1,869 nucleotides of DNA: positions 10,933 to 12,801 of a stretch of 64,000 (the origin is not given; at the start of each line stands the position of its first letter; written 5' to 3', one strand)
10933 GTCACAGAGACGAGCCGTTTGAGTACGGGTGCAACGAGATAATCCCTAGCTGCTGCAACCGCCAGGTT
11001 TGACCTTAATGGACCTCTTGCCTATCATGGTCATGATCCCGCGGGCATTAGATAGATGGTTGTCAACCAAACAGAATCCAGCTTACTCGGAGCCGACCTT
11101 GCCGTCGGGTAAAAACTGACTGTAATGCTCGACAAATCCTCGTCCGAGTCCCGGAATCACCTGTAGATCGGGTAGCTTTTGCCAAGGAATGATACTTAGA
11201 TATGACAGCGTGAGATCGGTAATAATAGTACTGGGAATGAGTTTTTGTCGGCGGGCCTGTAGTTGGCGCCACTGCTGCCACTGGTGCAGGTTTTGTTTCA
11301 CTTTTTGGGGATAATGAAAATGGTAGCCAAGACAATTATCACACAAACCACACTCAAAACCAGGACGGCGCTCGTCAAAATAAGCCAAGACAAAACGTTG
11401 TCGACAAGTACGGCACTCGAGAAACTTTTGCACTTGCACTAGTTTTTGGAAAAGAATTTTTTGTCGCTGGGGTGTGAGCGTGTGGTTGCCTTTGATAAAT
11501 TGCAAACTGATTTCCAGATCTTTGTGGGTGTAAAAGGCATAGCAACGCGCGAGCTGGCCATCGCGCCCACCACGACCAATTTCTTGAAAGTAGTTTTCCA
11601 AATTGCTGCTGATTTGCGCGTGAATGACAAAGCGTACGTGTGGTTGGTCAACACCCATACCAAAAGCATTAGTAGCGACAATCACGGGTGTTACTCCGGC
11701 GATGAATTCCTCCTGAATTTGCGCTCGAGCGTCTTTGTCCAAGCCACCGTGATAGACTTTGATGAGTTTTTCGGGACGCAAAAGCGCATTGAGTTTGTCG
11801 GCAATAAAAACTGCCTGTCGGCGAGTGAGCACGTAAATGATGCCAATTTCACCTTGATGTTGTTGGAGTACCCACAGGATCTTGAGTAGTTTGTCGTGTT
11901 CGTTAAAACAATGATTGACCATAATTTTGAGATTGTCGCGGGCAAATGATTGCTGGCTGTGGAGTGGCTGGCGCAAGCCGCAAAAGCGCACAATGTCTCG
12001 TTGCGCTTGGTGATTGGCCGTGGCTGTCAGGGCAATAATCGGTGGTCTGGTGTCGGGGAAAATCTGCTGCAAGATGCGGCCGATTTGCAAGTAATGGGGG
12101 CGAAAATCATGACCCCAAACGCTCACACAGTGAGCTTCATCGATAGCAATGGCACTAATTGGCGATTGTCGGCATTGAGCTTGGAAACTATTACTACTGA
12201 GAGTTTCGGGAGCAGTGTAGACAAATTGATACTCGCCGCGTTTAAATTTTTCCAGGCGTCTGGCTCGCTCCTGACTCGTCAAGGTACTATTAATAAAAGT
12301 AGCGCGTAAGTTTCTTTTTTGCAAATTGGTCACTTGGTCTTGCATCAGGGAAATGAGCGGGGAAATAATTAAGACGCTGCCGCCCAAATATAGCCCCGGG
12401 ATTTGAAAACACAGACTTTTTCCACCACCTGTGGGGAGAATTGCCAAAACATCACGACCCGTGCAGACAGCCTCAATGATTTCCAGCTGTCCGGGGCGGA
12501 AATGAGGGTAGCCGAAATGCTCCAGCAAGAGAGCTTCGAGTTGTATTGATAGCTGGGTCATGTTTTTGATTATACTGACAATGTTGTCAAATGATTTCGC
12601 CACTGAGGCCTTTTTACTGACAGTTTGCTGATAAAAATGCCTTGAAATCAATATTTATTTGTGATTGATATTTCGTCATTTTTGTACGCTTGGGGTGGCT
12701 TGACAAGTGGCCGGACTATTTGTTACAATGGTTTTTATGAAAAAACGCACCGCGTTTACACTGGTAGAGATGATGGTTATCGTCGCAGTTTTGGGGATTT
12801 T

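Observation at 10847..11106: Minimal (~260 nt) RNase P RNA candidate whose 3' end overlaps recQ on the opposite strand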

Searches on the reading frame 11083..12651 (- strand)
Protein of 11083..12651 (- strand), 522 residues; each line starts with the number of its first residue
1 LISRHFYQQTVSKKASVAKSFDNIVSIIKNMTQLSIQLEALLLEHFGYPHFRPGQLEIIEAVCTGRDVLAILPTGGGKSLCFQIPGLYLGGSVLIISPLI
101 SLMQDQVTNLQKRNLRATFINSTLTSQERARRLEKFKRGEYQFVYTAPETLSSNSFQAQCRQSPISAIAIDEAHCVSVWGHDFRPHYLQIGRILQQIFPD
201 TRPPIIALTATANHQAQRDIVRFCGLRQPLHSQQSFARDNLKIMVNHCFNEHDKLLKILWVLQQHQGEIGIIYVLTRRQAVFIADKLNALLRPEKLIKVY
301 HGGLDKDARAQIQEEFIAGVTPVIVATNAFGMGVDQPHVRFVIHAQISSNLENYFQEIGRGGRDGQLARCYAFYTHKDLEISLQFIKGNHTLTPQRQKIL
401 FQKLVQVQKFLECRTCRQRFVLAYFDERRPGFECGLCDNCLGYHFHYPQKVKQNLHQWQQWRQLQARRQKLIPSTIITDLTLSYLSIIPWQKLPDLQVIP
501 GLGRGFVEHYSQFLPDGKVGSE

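Call 8: search_protein_families(library=pfam, proteins=[window:11083-12651:-])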
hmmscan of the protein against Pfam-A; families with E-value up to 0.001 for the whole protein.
window:11083-12651:- (522 aa): 5 families
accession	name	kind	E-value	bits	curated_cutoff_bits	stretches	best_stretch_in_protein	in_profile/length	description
PF00270.35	DEAD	-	9.5e-29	100.7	26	1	52-217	1-165/167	DEAD/DEAH box helicase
PF00271.37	Helicase_C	-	3.9e-24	85.5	23.5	1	254-365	5-110/110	Helicase conserved C-terminal domain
PF16124.10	RecQ_Zn_bind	-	3.1e-11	44.3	25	1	377-441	2-66/66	RecQ zinc-binding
PF04851.21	ResIII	-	2.3e-06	28.1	22.5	1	51-213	4-163/164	Type III restriction enzyme, res subunit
PF00570.28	HRDC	-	7.5e-05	23.1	23.8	1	460-512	10-62/68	HRDC domain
